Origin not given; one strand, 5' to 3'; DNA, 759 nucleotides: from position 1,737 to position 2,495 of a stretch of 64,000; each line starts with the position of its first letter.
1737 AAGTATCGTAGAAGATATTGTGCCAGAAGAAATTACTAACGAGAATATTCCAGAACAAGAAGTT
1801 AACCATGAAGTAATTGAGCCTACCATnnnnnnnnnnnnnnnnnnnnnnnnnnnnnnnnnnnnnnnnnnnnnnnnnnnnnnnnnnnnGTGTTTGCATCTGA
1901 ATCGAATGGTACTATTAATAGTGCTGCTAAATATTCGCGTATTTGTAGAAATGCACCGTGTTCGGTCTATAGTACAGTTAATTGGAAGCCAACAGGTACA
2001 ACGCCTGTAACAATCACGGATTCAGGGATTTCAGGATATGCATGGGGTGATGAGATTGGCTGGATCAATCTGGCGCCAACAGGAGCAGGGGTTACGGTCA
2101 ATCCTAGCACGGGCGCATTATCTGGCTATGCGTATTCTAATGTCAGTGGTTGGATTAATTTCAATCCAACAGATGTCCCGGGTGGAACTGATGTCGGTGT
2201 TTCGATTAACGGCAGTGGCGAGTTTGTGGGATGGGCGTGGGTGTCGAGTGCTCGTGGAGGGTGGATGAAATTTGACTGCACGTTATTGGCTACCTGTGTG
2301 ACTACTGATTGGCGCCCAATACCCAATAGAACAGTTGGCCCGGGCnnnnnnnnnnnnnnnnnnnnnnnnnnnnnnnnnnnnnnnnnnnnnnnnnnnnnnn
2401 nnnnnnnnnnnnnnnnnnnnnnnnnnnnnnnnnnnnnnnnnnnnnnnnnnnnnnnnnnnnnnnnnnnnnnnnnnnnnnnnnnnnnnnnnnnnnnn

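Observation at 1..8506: Cohesin/dockerin-like surface module with a phage-type tail-fibre adhesin and a giant SBBP propeller: candidate attachment apparatus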

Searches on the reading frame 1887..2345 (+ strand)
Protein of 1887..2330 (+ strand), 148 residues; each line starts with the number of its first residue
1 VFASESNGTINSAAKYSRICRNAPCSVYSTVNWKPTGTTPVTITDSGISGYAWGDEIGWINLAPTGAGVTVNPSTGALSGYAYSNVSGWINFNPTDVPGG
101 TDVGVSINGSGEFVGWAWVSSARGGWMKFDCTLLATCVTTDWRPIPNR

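Call 69: search_protein_representatives(protein=window:1887-2330:+)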
Query: 148 residues. Proteins with E-value up to 0.001 (for the whole library): 3330; up to 1e-10: 1015; up to 1e-30: 120. The best 150 are listed.
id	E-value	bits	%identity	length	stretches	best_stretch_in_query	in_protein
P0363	4.7e-65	234.6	71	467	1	3-148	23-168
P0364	1.4e-63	229.8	70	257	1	2-147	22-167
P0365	4.5e-62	224.9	69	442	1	2-148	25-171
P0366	1.1e-61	223.6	69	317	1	3-148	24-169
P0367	4.5e-61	221.6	66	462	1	1-148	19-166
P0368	5.2e-61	221.4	68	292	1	3-148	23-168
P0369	2.1e-58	213.0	70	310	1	2-147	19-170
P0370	6.2e-58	211.4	66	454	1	3-148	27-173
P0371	2.6e-57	209.4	62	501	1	2-148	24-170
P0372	1.1e-56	207.3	62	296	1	2-147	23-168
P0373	4.3e-55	202.2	63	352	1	2-148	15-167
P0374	4.0e-54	199.0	63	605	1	2-146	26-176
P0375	1.5e-52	193.9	63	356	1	3-146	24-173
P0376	2.6e-52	193.2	64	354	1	3-148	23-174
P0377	2.7e-52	193.1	64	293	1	1-143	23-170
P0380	3.2e-51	189.6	65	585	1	3-148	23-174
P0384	5.5e-48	179.1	57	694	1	3-148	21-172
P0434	3.6e-39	150.4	57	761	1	2-147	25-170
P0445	1.9e-36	141.6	55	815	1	2-148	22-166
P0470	3.0e-32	127.9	53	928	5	48-130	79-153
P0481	4.9e-31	124.0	54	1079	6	31-129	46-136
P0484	2.0e-30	122.0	50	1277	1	3-148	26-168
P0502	3.1e-28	114.9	52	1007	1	3-145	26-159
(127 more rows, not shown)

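Call 70: search_protein_families(library=pfam, proteins=[P0363, P0374, P0384, P0434, P0445, P0484, P0502, P0481, P0470, P0380], max_evalue=0.001)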
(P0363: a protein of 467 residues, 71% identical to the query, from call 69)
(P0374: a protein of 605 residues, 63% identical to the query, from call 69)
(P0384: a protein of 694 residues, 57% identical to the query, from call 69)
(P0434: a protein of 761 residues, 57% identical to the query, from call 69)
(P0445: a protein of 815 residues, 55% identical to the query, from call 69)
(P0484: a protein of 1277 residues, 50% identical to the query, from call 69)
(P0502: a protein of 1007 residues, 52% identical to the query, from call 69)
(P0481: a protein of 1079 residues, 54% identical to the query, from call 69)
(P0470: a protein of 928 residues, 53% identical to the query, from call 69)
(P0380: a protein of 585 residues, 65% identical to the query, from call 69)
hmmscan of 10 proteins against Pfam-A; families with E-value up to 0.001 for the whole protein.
P0363 (467 aa): 0 families

P0374 (605 aa): 1 family
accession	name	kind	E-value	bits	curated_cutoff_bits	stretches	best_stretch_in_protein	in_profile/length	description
PF13620.12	CarboxypepD_reg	-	7.6e-08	33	32.3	1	511-591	13-81/82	Carboxypeptidase regulatory-like domain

P0384 (694 aa): 3 families
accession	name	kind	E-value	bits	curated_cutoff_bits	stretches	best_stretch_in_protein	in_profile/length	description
PF13620.12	CarboxypepD_reg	-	1.4e-11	45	32.3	1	433-490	4-60/82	Carboxypeptidase regulatory-like domain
PF13715.12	CarbopepD_reg_2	-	8.6e-06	26.1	32.2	0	433-492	3-58/88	CarboxypepD_reg-like domain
PF07210.18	DUF1416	-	0.00029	21.1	23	0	609-663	26-78/97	Protein of unknown function (DUF1416)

P0434 (761 aa): 2 families
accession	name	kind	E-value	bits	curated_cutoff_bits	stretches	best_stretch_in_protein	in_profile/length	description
PF17936.7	Big_6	-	1.7e-28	99.1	27.6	4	496-558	11-73/83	Bacterial Ig domain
PF19077.6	Big_13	-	1.4e-17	64.5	27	1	417-485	32-102/102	Bacterial Ig-like domain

P0445 (815 aa): 5 families
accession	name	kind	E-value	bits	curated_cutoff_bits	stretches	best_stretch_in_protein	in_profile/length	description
PF13620.12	CarboxypepD_reg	-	1.9e-13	51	32.3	1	725-789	4-68/82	Carboxypeptidase regulatory-like domain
PF13715.12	CarbopepD_reg_2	-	7.8e-07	29.5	32.2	1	725-785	3-60/88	CarboxypepD_reg-like domain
PF17210.9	SdrD_B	-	2.4e-05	25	29.7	1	734-786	22-75/112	SdrD B-like domain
PF11974.14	bMG3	-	0.00012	22.4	34.9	1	729-767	21-59/103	Bacterial alpha-2-macroglobulin MG3 domain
PF17802.7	SpaA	-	0.00027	21.5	23.1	1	729-774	9-57/91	Prealbumin-like fold domain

P0484 (1277 aa): 7 families
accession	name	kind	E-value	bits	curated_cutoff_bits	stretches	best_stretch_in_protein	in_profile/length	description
PF00092.34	VWA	-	1.7e-18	67.9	23.8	1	230-400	1-169/174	von Willebrand factor type A domain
PF13620.12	CarboxypepD_reg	-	1.1e-17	64.6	32.3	2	1016-1072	4-60/82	Carboxypeptidase regulatory-like domain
PF17210.9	SdrD_B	-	8.4e-17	61.8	29.7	2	418-492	3-75/112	SdrD B-like domain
PF13519.12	VWA_2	-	6.8e-13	49.6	27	1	231-335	1-106/107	von Willebrand factor type A domain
PF13715.12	CarbopepD_reg_2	-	9.7e-07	29.2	32.2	0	1016-1077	3-61/88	CarboxypepD_reg-like domain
PF17802.7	SpaA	-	2.9e-06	27.8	23.1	0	432-479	7-56/91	Prealbumin-like fold domain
PF11775.14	CobT_C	-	6.7e-05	23.1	21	0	309-353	119-163/220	Cobalamin biosynthesis protein CobT VWA domain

P0502 (1007 aa): 6 families
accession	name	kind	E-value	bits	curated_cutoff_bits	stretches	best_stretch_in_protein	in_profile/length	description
PF00092.34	VWA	-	3.1e-21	76.8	23.8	1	224-398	1-171/174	von Willebrand factor type A domain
PF13519.12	VWA_2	-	1.8e-20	74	27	1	225-333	1-107/107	von Willebrand factor type A domain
PF13620.12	CarboxypepD_reg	-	7.4e-14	52.3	32.3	1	752-807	4-59/82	Carboxypeptidase regulatory-like domain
PF17210.9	SdrD_B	-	4.1e-12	46.7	29.7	1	414-485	3-73/112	SdrD B-like domain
PF18884.5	TSP3_bac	-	3.8e-09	36.7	25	1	596-618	1-22/22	Bacterial TSP3 repeat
PF13715.12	CarbopepD_reg_2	-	1.9e-06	28.2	32.2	1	752-819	3-67/88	CarboxypepD_reg-like domain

P0481 (1079 aa): 11 families
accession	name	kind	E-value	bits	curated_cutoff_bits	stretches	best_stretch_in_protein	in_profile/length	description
PF05345.18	He_PIG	-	1.1e-50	170.5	24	4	715-802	1-95/96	Putative Ig domain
PF17963.7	Big_9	-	9.7e-49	164.7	23.6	5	529-614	1-89/89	Bacterial Ig domain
PF17803.7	Cadherin_4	-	1.5e-26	93.1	25.1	5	526-575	8-62/71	Bacterial cadherin-like domain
PF17892.7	Cadherin_5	-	3.8e-15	56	26.5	2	529-616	2-98/98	Cadherin-like domain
PF18911.6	PKD_4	-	2.3e-08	34.4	27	1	713-802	1-85/85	PKD domain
PF00028.23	Cadherin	-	2.1e-07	31.7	28.8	0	958-989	60-92/93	Cadherin domain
PF00630.25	Filamin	-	4.9e-05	24.5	26.9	0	730-788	21-74/93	Filamin/ABP280 repeat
PF19077.6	Big_13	-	0.00023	22.1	27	0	369-399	68-99/102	Bacterial Ig-like domain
PF22888.1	FIMAH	-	0.00043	21.3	24.8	1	1010-1074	16-80/81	FIMAH domain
PF00801.26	PKD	-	0.00046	20.6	23.5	0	732-796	17-77/80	PKD domain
PF17957.7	Big_7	-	0.00051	21.1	24.1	1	171-219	14-67/70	Bacterial Ig domain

P0470 (928 aa): 7 families
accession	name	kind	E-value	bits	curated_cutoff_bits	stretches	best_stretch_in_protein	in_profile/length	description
PF17963.7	Big_9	-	6.2e-17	62.7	23.6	1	465-550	1-89/89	Bacterial Ig domain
PF19077.6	Big_13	-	1.9e-10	41.6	27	0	282-332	52-95/102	Bacterial Ig-like domain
PF17892.7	Cadherin_5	-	4.7e-09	36.4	26.5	1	465-552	2-98/98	Cadherin-like domain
PF17803.7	Cadherin_4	-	1.2e-08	35.8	25.1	1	460-511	6-62/71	Bacterial cadherin-like domain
PF06832.18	BiPBP_C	-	2.9e-05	24.3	26.8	0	657-713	30-86/90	Penicillin-Binding Protein C-terminus Family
PF13750.12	Big_3_3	-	7.8e-05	22.8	27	0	228-292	12-78/157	Bacterial Ig-like domain (group 3)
PF12245.14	Big_3_2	-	0.00029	21.5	23.3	0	288-333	70-116/122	Bacterial Ig-like domain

P0380 (585 aa): 1 family
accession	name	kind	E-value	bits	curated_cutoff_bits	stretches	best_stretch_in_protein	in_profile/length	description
PF13620.12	CarboxypepD_reg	-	3.3e-06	27.8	32.3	1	498-538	34-75/82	Carboxypeptidase regulatory-like domain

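Call 79: search_solved_structures(query=A3, max_evalue=10, show_alignments=2)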
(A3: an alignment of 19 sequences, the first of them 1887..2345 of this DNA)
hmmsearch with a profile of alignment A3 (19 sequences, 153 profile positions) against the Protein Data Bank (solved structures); distinct sequences matched with E-value up to 10: 0.

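Call 99: find_related_loci(query=A4, collection=metagenome_contigs, flank=8000)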
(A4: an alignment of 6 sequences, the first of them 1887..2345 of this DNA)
Query A4 (153 aa) in metagenome_contigs; peptide patterns used: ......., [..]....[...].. (x = any residue, [..] = any of these).
600 stretches matched a pattern (row limit reached: there are more); 288 encode a relative of the query (tblastn E <= 1e-3); the best 80 are kept; 80 distinct loci.
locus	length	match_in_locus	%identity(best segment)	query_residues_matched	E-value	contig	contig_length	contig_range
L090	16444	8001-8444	72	3-150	8e-70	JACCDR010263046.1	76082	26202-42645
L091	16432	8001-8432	71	1-144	3e-66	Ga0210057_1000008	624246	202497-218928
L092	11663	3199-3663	63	2-150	3e-62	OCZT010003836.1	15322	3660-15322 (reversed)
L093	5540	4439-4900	65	2-149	4e-62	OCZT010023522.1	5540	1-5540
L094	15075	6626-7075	61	1-150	2e-61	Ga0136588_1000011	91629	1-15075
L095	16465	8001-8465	61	2-150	4e-60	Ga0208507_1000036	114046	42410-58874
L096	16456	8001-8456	61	3-148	1e-58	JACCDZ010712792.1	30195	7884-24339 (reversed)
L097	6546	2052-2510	62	2-148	1e-57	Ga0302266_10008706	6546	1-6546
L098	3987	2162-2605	61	2-149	5e-56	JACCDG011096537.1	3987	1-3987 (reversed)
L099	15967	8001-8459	58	2-149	2e-55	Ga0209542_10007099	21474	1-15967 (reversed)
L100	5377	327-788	57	2-149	4e-54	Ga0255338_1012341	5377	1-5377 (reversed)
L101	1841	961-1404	57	8-152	3e-50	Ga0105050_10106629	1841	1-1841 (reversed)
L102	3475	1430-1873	56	8-152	4e-49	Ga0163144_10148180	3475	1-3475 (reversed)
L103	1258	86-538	54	3-150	8e-51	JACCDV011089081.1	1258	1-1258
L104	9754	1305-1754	61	1-150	2e-61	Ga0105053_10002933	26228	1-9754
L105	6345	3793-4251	55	2-148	3e-46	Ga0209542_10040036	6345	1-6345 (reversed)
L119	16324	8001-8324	55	31-148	3e-30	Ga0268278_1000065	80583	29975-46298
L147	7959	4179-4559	41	1-143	1e-22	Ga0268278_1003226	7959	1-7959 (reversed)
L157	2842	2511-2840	43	3-127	1e-20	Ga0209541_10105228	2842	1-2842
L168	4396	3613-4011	39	1-143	2e-19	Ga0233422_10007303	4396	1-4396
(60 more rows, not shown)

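Call 102: search_protein_families(library=pfam, proteins=[L090:3670-7926:+, L091:2950-7920:+, L093:915-4373:+, L096:6359-7807:+, L098:687-2087:+, L119:6670-7824:+, L105:2947-3690:+, L147:2615-3949:+, L157:882-2432:+, L168:1923-3482:+], max_evalue=0.01)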
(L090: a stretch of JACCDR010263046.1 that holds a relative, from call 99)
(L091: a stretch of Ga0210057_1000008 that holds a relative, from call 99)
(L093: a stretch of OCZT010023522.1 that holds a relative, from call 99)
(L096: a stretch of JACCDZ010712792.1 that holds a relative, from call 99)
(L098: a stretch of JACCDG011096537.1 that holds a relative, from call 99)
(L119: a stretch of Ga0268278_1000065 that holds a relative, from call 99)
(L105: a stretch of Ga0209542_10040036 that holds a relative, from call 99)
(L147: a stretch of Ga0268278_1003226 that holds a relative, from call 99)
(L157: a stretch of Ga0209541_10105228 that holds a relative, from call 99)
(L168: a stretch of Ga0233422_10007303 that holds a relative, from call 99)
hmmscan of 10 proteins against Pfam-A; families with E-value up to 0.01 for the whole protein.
L090:3670-7926:+ (1419 aa): 1 family
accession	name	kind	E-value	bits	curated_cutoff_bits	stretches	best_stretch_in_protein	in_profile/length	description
PF09151.16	DUF1936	-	0.0083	16.3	25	0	906-923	14-30/34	Domain of unknown function (DUF1936)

L091:2950-7920:+ (1657 aa): 1 family
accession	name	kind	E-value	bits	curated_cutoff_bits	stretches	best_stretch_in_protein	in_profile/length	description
PF11962.13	Peptidase_G2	-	1e-05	25.5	25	1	1344-1410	38-99/228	Peptidase_G2, IMC autoproteolytic cleavage domain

L093:915-4373:+ (1153 aa): 1 family
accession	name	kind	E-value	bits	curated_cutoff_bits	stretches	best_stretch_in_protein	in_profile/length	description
PF12708.12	Pect-lyase_RHGA_epim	-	2.1e-14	54.3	27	1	305-509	2-205/213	Rhamnogalacturonase A/epimerase, pectate lyase-like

L096:6359-7807:+ (483 aa): 30 families (the best 25 are shown)
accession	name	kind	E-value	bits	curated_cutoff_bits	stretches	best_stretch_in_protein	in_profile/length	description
PF00005.33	ABC_tran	-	5.2e-46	157.1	25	2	24-156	1-137/137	ABC transporter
PF13304.12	AAA_21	-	2.6e-16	61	27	2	398-463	225-296/304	AAA domain, putative AbiEii toxin, Type IV TA system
PF02463.25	SMC_N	-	7.3e-11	42.4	40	0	38-190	28-205/220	RecF/RecN/SMC N terminal domain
PF20720.3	nSTAND3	-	2e-08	34.5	27.2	1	312-344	7-39/155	Novel STAND NTPase 3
PF13555.12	AAA_29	-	2.5e-08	34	27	1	316-342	16-42/61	P-loop containing region of AAA domain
PF13401.12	AAA_22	-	9.1e-07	29.7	27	0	321-436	4-92/130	AAA domain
PF03193.22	RsgA_GTPase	-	5e-06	26.9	30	0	298-345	83-129/174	RsgA GTPase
PF13191.12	AAA_16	-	1.5e-05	26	32.6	1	323-351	25-54/167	AAA ATPase domain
PF13173.12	AAA_14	-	2.3e-05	24.9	27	0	322-378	2-45/129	AAA domain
PF05729.18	NACHT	-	6.3e-05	23.3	26.7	1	325-362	3-40/167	NACHT domain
PF13476.12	AAA_23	-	0.0001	23.4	27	1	306-345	5-42/201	AAA domain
PF13521.12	AAA_28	-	0.00016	22.3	27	0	326-394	3-69/164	AAA domain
PF03266.21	NTPase_1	-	0.0003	21.1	23.9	0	324-373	1-55/168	NTPase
PF00006.31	ATP-synt_ab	-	0.0003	20.9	29.5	0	29-72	9-52/213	ATP synthase alpha/beta family, nucleotide-binding domain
PF00004.35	AAA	-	0.00032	21.6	21.2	0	325-345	1-21/131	ATPase family associated with various cellular activities (AAA)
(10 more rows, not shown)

L098:687-2087:+ (467 aa): 2 families
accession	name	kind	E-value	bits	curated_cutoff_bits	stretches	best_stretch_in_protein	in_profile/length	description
PF02934.20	GatB_N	-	2.2e-103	345.7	23.4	1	7-273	2-272/277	GatB/GatE catalytic domain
PF02637.23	GatB_Yqey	-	2.3e-29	102.6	27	1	339-465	18-147/148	GatB domain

L119:6670-7824:+ (385 aa): 1 family
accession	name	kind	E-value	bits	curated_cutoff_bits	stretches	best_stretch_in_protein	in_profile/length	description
PF00078.32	RVT_1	-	1.3e-19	71.2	29.6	1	65-299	8-203/205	Reverse transcriptase (RNA-dependent DNA polymerase)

L105:2947-3690:+ (248 aa): 1 family
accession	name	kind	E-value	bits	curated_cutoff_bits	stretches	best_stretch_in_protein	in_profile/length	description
PF13399.11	LytR_C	-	1.7e-05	26.1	22.2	1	157-247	2-84/86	LytR cell envelope-related transcriptional attenuator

L147:2615-3949:+ (445 aa): 1 family
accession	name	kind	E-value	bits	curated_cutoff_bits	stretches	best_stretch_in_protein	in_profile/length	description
PF07603.17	Lcl_C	-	4.9e-11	43.4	34.9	1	307-445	3-117/117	Lcl C-terminal domain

L157:882-2432:+ (517 aa): 0 families

L168:1923-3482:+ (520 aa): 2 families
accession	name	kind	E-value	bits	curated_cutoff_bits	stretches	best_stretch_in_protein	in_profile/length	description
PF09603.15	Fib_succ_major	-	8.9e-20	72.2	33.9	1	319-519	1-187/187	Fibrobacter succinogenes major domain (Fib_succ_major)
PF07603.17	Lcl_C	-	0.0041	17.8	34.9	1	366-449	17-86/117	Lcl C-terminal domain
